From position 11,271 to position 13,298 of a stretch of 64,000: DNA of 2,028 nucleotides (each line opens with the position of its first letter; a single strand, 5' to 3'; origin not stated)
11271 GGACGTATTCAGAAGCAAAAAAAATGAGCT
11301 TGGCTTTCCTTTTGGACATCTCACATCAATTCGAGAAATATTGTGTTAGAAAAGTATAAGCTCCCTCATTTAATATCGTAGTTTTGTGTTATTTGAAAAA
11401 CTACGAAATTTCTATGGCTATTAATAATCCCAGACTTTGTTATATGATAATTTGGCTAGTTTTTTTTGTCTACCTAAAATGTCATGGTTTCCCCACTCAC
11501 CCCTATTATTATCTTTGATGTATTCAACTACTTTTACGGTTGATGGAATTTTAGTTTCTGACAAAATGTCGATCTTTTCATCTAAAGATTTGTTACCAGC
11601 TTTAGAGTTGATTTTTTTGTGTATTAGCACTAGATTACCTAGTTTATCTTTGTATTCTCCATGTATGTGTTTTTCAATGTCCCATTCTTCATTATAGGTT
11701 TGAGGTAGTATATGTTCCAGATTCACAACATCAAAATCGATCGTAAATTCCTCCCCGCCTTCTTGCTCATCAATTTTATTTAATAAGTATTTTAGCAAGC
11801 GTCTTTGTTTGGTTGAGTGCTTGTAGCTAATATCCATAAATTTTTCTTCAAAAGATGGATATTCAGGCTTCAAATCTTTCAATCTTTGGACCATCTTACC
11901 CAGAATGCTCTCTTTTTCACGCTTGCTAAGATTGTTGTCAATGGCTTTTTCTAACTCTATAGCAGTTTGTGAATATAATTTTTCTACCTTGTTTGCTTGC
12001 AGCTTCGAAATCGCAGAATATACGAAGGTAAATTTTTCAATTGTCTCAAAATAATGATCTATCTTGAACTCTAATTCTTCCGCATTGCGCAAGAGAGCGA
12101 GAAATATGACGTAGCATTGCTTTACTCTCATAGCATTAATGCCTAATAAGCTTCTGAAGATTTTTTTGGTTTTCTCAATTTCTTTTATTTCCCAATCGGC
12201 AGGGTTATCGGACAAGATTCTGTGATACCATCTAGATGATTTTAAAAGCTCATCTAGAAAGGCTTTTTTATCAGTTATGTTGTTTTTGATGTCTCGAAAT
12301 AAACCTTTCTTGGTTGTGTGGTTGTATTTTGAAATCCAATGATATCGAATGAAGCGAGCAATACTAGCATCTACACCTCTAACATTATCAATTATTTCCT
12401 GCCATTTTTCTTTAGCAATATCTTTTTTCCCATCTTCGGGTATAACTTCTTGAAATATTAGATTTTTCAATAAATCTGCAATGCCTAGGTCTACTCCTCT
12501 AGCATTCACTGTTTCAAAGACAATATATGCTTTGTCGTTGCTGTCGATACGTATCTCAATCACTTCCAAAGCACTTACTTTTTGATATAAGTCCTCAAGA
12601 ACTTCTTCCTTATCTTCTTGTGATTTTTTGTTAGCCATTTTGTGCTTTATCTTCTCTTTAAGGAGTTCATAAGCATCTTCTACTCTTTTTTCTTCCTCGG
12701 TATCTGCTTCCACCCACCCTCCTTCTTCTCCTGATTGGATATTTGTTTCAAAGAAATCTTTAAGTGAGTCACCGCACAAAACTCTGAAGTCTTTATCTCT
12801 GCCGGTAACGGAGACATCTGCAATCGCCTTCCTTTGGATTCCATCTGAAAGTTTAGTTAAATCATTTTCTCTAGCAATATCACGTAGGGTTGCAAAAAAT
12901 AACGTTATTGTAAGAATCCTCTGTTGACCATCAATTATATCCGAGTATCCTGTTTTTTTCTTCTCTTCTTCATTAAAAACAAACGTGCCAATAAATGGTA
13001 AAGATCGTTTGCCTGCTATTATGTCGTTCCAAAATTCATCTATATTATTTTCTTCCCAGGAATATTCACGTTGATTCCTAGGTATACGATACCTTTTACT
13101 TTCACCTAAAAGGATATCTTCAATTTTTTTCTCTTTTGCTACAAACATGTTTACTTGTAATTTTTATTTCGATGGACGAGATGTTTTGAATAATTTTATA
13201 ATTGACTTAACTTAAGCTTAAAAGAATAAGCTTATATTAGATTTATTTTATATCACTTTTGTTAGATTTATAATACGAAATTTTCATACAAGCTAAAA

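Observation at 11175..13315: GmrSD-family type IV restriction enzyme on an AT-rich islet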

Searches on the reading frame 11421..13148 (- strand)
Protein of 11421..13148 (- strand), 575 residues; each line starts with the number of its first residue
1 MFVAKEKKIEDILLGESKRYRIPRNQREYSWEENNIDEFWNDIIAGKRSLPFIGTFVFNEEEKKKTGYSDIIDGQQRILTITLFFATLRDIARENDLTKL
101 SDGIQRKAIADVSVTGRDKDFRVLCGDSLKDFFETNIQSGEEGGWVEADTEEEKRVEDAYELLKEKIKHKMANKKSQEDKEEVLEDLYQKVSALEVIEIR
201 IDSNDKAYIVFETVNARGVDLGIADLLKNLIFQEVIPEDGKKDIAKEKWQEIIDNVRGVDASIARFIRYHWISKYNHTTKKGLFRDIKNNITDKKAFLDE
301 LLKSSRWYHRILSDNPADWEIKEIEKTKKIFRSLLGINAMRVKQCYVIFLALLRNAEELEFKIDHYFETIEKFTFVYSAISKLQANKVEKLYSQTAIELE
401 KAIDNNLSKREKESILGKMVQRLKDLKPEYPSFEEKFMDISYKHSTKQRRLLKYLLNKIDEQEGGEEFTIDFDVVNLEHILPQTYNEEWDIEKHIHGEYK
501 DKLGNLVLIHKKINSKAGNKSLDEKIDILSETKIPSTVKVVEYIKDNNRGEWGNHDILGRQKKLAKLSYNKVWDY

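Call 3: search_protein_families(library=pfam, proteins=[window:11421-13148:-], max_evalue=0.01)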
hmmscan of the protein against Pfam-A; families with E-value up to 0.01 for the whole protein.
window:11421-13148:- (575 aa): 2 families
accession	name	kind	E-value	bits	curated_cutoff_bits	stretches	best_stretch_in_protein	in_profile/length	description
PF03235.19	GmrSD_N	-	1.1e-31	111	33.2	1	10-232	2-199/199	GmrSD restriction endonuclease, N-terminal domain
PF07510.16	GmrSD_C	-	2.2e-21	76.6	23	1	428-566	2-137/138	GmrSD restriction endonucleases, C-terminal domain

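Call 4: search_protein_families(library=padloc, proteins=[window:11421-13148:-], max_evalue=0.01)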
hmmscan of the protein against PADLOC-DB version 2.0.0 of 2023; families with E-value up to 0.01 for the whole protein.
window:11421-13148:- (575 aa): 28 families (the best 25 are shown)
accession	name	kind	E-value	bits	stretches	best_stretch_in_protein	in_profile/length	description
PDLC04157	HEC-06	-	2.4e-98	328.2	1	16-574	19-556/558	-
PDLC04154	HEC-06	-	1.4e-94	315.8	1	7-573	12-564/569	-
PDLC04155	HEC-06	-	5.4e-89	297.2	1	9-574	12-559/562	-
PDLC02687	Orf5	-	2.5e-78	262.1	1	13-542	11-534/543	Orf5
PDLC02700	Orf5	-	3.6e-73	245.2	1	17-573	9-555/555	Orf5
PDLC02693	Orf5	-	2.2e-60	203.2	1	13-573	2-542/543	Orf5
PDLC02691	Orf5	-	9.8e-58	194.1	1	4-570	5-577/579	Orf5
PDLC02699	Orf5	-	2.9e-55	186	1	20-532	1-511/530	Orf5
PDLC02695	Orf5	-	1.5e-46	157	1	7-567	8-596/601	Orf5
PDLC04156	HEC-06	-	2e-43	146.8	1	13-555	14-551/562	-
PDLC02701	Orf5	-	1.3e-38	130.9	1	13-563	13-585/596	Orf5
PDLC02698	Orf5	-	4.8e-31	106.1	2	154-566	171-565/573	Orf5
PDLC02690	Orf5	-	1.1e-29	101.8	1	13-569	3-526/531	Orf5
PDLC02686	Orf5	-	1.4e-27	94.5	1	4-573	5-566/566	Orf5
PDLC02692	Orf5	-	3.3e-26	90.1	1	17-574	5-557/558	Orf5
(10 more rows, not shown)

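Call 5: search_protein_families(library=ncbifam, proteins=[window:11421-13148:-], max_evalue=0.01)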
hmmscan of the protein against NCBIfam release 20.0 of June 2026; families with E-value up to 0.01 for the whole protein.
window:11421-13148:- (575 aa): 0 families

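Call 10: find_homologous_proteins(query=window:11421-13148:-)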
Query window:11421-13148:- (575 aa): 412 proteins with E <= 0.001 among 8000 candidates; the best 120 are listed.
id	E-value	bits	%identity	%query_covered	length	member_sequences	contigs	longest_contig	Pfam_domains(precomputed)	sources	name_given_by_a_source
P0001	0.0e+0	1266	100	100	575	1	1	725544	PF07510.17,PF03235.20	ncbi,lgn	-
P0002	7.0e-143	496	44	99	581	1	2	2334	PF07510.17,PF03235.20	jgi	jgi:uncharacterized protein with ParB-like and HNH nuclease domain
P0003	7.8e-143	496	44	99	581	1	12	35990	PF07510.17,PF03235.20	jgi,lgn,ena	jgi:Protein of unknown function DUF262/Protein of unknown function (DUF1524)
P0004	6.5e-142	493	44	99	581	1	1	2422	PF07510.17,PF03235.20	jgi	jgi:Protein of unknown function DUF262/Protein of unknown function (DUF1524)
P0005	7.6e-142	492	44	99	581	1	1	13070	PF07510.17,PF03235.20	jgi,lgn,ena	-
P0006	1.6e-141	491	46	100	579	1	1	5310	PF07510.17,PF03235.20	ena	-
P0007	2.6e-141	491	46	100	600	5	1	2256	PF07510.17,PF03235.20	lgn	-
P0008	2.6e-141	491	44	99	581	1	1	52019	PF07510.17,PF03235.20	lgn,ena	-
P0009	1.1e-140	489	43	99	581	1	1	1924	PF07510.17,PF03235.20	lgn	-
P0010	4.3e-140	487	44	99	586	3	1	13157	PF07510.17,PF03235.20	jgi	jgi:Protein of unknown function DUF262/Protein of unknown function (DUF1524)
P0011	7.7e-140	486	44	100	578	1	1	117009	PF07510.17,PF03235.20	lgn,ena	-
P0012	3.6e-139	483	44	99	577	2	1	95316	PF07510.17,PF03235.20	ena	-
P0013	4.1e-139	483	43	99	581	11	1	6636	PF07510.17,PF03235.20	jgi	-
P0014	1.4e-138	482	43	99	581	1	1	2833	PF07510.17,PF03235.20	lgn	-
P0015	3.6e-138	480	44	100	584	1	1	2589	PF07510.17,PF03235.20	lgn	-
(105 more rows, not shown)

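Call 11: find_encoding_contigs(protein=window:11421-13148:-, flank=10000, max_places=10)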
Protein window:11421-13148:- (575 aa): no gene with exactly this product is on record in the collection.

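Call 20: search_solved_structures(query=window:11421-13148:-, max_evalue=1, show_alignments=3)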
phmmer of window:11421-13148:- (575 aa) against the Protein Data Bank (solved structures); distinct sequences matched with E-value up to 1: 3.
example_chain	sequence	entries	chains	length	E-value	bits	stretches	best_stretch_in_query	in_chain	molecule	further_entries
9jfl_B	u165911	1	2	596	1.4e-14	57.3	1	16-530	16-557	DUF262 domain-containing protein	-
7dri_A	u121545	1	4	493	0.14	14.4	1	475-525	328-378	DUF1524 domain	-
6jiv_D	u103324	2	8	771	0.44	12.8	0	475-522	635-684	SspE protein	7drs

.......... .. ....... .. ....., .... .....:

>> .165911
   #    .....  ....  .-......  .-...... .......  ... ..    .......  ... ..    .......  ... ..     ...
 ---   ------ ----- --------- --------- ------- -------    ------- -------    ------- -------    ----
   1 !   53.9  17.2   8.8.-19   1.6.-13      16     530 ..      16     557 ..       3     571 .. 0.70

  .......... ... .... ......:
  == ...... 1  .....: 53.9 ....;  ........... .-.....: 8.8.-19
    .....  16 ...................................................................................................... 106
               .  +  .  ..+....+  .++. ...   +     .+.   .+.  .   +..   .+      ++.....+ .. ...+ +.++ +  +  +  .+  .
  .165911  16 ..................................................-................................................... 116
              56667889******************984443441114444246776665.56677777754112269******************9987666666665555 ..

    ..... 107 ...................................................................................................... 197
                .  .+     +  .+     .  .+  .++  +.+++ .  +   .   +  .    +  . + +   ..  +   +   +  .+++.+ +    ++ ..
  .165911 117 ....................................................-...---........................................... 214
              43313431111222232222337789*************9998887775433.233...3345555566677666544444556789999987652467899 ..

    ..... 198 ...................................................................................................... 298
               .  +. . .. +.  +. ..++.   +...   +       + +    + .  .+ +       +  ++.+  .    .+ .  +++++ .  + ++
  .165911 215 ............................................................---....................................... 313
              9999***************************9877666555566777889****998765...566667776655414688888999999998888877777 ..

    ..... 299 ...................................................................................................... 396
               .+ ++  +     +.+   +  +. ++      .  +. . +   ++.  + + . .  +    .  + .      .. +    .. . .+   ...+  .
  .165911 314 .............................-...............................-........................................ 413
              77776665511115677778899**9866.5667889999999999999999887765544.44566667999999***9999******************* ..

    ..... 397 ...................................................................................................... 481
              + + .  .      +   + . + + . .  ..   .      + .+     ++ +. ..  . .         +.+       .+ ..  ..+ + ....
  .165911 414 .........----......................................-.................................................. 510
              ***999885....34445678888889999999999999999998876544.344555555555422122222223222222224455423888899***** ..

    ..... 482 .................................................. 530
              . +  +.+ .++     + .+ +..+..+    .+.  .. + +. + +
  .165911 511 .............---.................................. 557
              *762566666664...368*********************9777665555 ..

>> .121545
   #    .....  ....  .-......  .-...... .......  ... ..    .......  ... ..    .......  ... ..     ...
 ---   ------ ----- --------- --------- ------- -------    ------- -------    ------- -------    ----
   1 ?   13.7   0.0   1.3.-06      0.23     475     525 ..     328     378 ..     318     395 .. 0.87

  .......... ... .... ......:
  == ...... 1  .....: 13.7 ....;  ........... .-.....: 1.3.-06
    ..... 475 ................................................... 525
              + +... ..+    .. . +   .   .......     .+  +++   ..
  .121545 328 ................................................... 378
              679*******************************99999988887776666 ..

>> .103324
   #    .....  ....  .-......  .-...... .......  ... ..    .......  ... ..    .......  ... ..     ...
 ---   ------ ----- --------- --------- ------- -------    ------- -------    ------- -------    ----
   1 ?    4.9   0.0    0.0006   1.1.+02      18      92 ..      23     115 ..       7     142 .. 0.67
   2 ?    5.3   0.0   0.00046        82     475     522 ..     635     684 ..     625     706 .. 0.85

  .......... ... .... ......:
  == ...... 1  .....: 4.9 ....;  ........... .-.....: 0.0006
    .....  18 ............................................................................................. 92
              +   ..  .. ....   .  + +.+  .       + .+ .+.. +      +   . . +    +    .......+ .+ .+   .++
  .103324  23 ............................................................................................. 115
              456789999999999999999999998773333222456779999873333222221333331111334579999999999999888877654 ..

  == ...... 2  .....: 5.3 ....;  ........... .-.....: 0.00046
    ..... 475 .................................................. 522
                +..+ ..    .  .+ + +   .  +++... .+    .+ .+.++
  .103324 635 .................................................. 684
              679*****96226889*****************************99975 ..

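Call 34: find_encoding_contigs(protein=P0011, flank=8000, max_places=2)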
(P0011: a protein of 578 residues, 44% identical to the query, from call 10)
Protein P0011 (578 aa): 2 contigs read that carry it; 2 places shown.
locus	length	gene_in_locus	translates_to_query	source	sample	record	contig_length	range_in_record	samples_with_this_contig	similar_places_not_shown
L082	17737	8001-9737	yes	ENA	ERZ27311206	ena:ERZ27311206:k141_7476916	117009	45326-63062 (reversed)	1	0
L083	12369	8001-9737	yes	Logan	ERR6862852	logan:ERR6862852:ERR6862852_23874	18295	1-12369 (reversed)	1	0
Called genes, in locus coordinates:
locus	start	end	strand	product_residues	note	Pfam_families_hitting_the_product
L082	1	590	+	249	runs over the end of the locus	-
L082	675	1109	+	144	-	PF06983:3-dmu-9_3-mt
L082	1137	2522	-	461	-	PF00291:PALP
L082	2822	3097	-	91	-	-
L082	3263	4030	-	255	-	PF00990:GGDEF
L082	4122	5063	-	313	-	PF11999:Ice_binding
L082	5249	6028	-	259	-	PF00990:GGDEF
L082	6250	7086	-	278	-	-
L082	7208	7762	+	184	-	PF01872:RibD_C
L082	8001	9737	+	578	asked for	PF03235:GmrSD_N, PF07510:GmrSD_C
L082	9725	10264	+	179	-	-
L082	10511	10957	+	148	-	-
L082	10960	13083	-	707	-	PF07693:KAP_NTPase, PF13191:AAA_16 (weak), PF13401:AAA_22 (weak)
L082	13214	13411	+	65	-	-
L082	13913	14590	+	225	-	-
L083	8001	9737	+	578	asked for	PF03235:GmrSD_N, PF07510:GmrSD_C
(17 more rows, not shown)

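Call 35: find_encoding_contigs(protein=P0003, flank=8000, max_places=3)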
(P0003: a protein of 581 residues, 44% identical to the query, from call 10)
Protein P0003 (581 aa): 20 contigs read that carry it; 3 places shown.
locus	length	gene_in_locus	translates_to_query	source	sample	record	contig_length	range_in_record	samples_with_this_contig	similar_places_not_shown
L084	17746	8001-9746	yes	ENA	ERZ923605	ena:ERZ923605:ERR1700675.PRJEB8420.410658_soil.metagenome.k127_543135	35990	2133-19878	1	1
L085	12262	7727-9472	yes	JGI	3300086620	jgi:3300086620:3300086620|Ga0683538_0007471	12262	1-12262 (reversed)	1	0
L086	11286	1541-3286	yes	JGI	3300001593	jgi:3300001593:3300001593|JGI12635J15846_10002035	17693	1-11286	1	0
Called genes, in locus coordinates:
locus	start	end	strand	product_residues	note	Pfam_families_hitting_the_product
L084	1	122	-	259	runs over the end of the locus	PF00072:Response_reg, PF04397:LytTR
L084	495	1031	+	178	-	PF28549:NDPSase_N (weak), PF00293:NUDIX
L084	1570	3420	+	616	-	PF14716:HHH_8, PF14520:HHH_5 (weak), PF14792:DNA_pol_B_palm (weak), PF14791:DNA_pol_B_thumb, PF02811:PHP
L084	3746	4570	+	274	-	PF13349:DUF4097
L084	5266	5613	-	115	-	PF02627:CMD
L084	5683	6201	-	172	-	PF13302:Acetyltransf_3, PF13420:Acetyltransf_4, PF13527:Acetyltransf_9 (weak), PF00583:Acetyltransf_1, PF13673:Acetyltransf_10, PF13508:Acetyltransf_7, PF08445:FR47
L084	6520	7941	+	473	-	PF00180:Iso_dh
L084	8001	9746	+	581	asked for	PF03235:GmrSD_N, PF07510:GmrSD_C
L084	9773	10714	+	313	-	PF00056:Ldh_1_N, PF02866:Ldh_1_C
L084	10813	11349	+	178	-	-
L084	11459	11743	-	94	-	PF05016:ParE_toxin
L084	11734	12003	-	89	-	PF27535:RelB3_C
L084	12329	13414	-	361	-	PF03601:Cons_hypoth698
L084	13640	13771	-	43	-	-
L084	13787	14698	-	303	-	PF00590:TP_methylase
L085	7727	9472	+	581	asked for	PF03235:GmrSD_N, PF07510:GmrSD_C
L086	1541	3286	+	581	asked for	PF03235:GmrSD_N, PF07510:GmrSD_C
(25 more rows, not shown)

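Call 36: search_solved_structures(query=A1, max_evalue=1)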
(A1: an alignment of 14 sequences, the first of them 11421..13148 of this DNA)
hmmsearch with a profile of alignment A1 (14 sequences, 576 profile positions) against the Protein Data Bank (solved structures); distinct sequences matched with E-value up to 1: 10.
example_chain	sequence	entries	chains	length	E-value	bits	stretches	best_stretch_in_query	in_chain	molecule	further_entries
9jfl_B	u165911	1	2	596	6.2e-32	114.2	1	17-562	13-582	DUF262 domain-containing protein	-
20yv_A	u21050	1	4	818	1e-14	57.4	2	3-102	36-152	DUF262 domain-containing protein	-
20yw_A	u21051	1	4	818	1.7e-13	53.3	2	3-102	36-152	DUF262 domain-containing protein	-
6jiv_D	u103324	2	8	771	5.4e-13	51.6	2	1-97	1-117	SspE protein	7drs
7drr_D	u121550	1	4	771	1e-11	47.4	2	1-97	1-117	SspE protein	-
7dri_A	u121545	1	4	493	0.0068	18.3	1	477-528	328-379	DUF1524 domain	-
9sqv_C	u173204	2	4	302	0.15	13.9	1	121-195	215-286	BRCA1-A complex subunit Abraxas 1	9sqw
7p9k_A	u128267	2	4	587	0.17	13.7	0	20-63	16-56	DUF262 domain-containing protein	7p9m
6gvw_A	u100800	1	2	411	0.28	13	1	119-191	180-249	BRCA1-A complex subunit Abraxas 1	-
9smn_A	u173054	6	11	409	0.93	11.2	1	121-193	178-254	BRCA1-A complex subunit Abraxas 1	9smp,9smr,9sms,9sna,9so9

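Call 43: predict_structure(alignment_id=A2)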
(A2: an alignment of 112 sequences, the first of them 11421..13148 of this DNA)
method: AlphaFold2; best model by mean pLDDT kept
length: 575 residues; sequences in the alignment: 112
mean_pLDDT: 90.4   pTM: 0.82
mean pLDDT of the five models: 90.4, 90.3, 90.3, 89.9, 89.1
residues with pLDDT >= 90: 411; 70-90: 131; 50-70: 33; < 50: 0
segments of 3 or more residues with pLDDT < 50: none
pLDDT, mean of each block of 10 residues (from residue 1): 85 86 85 93 75 82 90 92 97 96 93 64 92 93 85 96 97 94 97 92 80 60 84 86 91 96 96 94 91 96 98 91 87 95 97 96 96 97 95 98 97 98 97 97 93 93 76 91 82 77 96 92 93 92 86 91 96 90
secondary structure, 60 per line:
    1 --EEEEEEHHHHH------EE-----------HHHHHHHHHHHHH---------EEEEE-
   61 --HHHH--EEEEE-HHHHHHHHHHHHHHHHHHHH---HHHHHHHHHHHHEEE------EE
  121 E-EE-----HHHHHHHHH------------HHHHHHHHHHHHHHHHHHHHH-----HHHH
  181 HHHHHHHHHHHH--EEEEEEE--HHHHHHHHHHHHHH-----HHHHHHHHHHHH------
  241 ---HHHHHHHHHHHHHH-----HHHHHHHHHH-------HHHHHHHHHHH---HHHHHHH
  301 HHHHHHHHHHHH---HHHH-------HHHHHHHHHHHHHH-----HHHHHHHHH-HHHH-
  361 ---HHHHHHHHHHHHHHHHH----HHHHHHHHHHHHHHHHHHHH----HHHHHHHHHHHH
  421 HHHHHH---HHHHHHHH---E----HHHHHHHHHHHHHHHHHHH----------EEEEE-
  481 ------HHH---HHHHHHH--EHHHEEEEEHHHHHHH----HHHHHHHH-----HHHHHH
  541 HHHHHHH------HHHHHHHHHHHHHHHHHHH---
elements in order: E3-8 H9-13 H33-45 E55-59 H63-66 E69-73 H75-94 H98-109 E110-112 E119-121 H130-138 H151-171 H177-192 E195-201 H204-217 H223-234 H244-257 H263-272 H280-290 H294-312 H316-319 H327-340 H346-354 H356-359 H364-380 H385-404 H409-426 H430-437 H446-464 E475-479 H493-499 E506-510 H511-517 H522-529 H535-547 H554-572
